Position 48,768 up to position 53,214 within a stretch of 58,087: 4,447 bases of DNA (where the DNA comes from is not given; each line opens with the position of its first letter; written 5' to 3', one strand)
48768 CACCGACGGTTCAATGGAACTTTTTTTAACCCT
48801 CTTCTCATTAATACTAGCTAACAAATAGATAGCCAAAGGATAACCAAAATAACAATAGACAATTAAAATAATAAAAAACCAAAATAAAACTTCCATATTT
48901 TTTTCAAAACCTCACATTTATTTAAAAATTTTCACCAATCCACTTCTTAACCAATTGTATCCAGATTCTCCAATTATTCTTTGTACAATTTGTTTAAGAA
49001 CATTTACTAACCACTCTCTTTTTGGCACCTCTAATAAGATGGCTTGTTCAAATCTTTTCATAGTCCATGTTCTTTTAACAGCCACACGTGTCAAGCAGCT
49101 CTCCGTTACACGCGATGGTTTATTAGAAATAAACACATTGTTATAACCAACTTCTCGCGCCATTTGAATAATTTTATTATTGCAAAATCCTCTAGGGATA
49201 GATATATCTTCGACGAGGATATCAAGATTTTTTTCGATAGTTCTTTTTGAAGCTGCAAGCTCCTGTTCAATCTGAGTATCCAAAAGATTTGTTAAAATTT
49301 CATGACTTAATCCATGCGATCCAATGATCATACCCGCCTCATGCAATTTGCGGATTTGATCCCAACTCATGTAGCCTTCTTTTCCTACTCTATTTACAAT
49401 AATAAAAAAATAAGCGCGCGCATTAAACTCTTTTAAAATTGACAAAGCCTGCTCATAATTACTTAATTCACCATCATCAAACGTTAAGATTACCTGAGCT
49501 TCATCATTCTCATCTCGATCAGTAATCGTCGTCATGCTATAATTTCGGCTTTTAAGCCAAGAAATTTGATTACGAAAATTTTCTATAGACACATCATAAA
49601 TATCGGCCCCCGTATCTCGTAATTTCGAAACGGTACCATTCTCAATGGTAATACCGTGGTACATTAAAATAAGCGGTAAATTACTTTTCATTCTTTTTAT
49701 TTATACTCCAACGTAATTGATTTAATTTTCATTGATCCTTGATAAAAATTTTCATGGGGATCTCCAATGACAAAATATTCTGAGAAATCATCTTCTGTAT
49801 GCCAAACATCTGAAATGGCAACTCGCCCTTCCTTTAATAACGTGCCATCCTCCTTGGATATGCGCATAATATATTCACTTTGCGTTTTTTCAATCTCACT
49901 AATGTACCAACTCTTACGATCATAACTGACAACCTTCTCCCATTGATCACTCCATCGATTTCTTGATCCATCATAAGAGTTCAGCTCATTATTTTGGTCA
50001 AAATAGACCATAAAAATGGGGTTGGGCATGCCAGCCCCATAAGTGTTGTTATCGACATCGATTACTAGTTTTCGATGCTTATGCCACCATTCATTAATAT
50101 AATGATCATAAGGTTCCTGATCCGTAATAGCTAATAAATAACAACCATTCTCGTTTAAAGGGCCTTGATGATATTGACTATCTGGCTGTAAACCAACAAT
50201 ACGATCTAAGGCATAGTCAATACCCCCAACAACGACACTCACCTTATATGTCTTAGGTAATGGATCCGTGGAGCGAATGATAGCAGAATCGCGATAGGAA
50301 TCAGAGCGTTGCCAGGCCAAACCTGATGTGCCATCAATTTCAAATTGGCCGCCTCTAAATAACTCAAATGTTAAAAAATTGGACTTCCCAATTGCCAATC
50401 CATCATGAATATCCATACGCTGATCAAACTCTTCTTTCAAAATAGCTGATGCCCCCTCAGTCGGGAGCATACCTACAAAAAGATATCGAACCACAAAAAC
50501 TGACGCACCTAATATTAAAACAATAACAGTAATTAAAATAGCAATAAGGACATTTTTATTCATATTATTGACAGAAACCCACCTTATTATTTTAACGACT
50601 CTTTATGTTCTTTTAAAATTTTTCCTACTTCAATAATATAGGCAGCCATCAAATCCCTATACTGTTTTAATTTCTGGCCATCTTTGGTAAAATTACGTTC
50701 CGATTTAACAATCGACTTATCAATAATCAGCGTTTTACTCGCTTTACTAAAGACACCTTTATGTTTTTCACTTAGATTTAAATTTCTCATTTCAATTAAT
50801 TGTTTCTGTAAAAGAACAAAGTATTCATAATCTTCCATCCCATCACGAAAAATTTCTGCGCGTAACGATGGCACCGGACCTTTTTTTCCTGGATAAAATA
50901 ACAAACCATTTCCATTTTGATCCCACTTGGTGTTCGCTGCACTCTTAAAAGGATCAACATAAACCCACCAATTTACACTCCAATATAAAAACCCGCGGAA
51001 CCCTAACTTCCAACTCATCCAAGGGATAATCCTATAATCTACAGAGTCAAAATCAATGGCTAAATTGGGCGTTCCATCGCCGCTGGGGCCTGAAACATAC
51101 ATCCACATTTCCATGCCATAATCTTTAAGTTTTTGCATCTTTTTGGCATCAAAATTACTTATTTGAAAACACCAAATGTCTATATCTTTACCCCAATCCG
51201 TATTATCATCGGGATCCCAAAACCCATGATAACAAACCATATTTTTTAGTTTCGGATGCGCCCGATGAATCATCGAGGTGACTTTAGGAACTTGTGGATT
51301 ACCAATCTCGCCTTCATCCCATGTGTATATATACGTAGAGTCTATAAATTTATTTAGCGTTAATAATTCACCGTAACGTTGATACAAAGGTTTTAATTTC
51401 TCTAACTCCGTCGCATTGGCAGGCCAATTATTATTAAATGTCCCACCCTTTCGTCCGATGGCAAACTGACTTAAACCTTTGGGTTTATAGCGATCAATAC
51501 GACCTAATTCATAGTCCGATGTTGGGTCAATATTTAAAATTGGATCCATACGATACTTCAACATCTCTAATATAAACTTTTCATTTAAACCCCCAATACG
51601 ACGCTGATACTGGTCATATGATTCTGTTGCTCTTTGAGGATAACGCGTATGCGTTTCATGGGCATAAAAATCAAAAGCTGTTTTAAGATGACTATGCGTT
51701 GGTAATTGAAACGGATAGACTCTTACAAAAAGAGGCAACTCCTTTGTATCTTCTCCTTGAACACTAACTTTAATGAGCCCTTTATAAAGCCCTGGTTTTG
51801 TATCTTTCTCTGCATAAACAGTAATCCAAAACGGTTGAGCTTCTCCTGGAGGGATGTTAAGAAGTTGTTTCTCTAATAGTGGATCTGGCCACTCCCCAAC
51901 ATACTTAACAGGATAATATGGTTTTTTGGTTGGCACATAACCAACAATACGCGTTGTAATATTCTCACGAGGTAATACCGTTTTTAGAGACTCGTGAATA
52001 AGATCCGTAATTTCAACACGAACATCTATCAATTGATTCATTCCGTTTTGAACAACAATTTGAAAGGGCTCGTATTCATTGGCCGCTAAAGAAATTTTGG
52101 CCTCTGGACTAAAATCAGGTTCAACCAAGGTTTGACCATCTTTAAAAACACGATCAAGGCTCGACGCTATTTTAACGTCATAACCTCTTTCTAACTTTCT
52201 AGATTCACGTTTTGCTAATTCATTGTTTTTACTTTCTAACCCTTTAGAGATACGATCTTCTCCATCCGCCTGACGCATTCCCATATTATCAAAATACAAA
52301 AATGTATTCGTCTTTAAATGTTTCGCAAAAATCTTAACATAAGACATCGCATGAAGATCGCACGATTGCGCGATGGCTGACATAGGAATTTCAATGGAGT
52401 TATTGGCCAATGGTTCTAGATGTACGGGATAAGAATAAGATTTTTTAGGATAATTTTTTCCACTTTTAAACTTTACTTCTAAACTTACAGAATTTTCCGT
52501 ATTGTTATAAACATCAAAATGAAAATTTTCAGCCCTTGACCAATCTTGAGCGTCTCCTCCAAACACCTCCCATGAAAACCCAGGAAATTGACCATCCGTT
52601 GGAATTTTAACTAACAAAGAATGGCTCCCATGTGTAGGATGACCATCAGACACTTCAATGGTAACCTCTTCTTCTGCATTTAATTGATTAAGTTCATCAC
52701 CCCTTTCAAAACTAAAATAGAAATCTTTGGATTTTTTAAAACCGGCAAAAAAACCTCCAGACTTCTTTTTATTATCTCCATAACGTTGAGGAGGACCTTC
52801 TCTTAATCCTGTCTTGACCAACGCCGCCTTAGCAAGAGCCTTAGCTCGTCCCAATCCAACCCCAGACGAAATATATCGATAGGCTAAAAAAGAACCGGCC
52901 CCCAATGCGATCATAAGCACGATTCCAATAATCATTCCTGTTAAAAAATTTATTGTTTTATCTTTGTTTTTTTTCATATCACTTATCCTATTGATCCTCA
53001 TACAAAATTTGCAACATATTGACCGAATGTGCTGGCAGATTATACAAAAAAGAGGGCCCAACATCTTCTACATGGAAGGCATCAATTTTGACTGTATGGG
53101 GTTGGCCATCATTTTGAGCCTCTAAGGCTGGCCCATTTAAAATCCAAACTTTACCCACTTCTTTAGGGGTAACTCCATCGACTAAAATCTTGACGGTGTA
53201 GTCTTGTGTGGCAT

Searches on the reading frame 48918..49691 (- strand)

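Call 57: search_protein_families(library=ncbifam, proteins=[window:48918-49691:-], max_evalue=0.001)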
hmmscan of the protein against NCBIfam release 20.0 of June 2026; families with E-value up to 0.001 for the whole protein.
window:48918-49691:- (257 aa): 11 families
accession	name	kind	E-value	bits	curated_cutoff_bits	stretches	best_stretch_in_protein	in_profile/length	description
TIGR02764.1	spore_ybaN_pdaB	equivalog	5.2e-18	65.5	237.4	1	61-238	2-176/191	polysaccharide deacetylase family sporulation protein PdaB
TIGR03938.2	deacetyl_PgaB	equivalog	3.9e-15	55.2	321.9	1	8-127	5-142/621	poly-beta-1,6-N-acetyl-D-glucosamine N-deacetylase PgaB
TIGR02884.1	spore_pdaA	equivalog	3.3e-14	53.1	298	1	60-189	32-159/224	delta-lactam-biosynthetic de-N-acetylase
TIGR03933.1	PIA_icaB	equivalog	1.7e-10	40.8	248.35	1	29-188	30-209/245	intercellular adhesin biosynthesis polysaccharide N-deacetylase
TIGR04243.1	nodulat_NodB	equivalog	2e-09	37.2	240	1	65-189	2-124/197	chitooligosaccharide deacetylase NodB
NF045821.1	PgAcgDacpgdA1_Bac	equivalog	2.1e-08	33.4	400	1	63-180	86-200/282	peptidoglycan-N-acetylglucosamine deacetylase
NF045820.1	PgAcgDacpgdA_Strep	equivalog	5.2e-08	32.1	800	1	60-151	263-351/463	peptidoglycan-N-acetylglucosamine deacetylase PgdA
TIGR02873.1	spore_ylxY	hypoth_equivalog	2e-07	30.6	391.5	1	80-188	101-205/268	probable sporulation protein, polysaccharide deacetylase family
NF011177.0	PRK14582.1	equivalog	1.1e-05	24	923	1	27-95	60-137/671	poly-beta-1,6-N-acetyl-D-glucosamine N-deacetylase PgaB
NF045822.1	PgAcgDacpgdA2_Bac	equivalog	5.5e-05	22.6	400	1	68-145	73-146/274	peptidoglycan-N-acetylglucosamine deacetylase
TIGR03006.1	pepcterm_polyde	equivalog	0.00011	21.5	276.2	1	77-156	34-109/272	XrtA system polysaccharide deacetylase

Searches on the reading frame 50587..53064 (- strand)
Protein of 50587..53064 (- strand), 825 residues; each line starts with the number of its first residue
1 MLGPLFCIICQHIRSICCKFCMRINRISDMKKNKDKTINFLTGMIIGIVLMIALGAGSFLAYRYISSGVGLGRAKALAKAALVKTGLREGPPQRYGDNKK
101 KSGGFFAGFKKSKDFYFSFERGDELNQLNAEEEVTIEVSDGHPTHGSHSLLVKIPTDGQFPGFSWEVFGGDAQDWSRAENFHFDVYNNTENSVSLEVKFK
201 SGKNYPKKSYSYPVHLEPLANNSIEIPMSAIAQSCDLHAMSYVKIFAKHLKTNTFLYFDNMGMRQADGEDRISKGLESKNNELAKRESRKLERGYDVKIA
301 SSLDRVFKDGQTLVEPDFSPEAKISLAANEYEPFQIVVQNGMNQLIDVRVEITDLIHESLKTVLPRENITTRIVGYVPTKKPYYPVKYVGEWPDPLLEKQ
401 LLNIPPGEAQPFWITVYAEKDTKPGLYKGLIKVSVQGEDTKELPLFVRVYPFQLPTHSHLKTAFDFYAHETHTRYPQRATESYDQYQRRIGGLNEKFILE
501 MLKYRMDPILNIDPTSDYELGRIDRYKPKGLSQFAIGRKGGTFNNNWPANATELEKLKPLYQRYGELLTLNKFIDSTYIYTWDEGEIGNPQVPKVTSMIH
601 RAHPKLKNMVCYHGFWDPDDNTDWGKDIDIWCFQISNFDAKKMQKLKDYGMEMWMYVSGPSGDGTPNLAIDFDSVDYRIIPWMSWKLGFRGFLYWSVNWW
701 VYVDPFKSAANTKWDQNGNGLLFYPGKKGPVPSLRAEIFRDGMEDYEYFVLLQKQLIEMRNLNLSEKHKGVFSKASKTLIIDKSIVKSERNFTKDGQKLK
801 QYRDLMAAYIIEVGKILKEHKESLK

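Call 65: search_protein_families(library=pfam, proteins=[window:50587-53064:-], max_evalue=0.01)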
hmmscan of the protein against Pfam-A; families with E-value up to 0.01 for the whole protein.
window:50587-53064:- (825 aa): 5 families
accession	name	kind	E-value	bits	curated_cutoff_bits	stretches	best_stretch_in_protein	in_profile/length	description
PF13320.12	GH123_cat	-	3e-20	73.3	23.1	1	557-751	135-323/324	Glycoside hydrolase 123, catalytic domain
PF22680.2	Glyco_hydro_123_N_2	-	8.1e-11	42.4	27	1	335-434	36-141/142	Glycoside hydrolase 123 N-terminal domain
PF19543.5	GH123_N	-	8.3e-06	24.4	22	1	319-449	190-305/969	Glycoside hydrolase 123, N-terminal domain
PF03425.19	CBM_11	-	0.00048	20.7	27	1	131-234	36-138/182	Carbohydrate binding domain (family 11)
PF09092.17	Lyase_N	-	0.0086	16.4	26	0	116-263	4-149/166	Lyase, N terminal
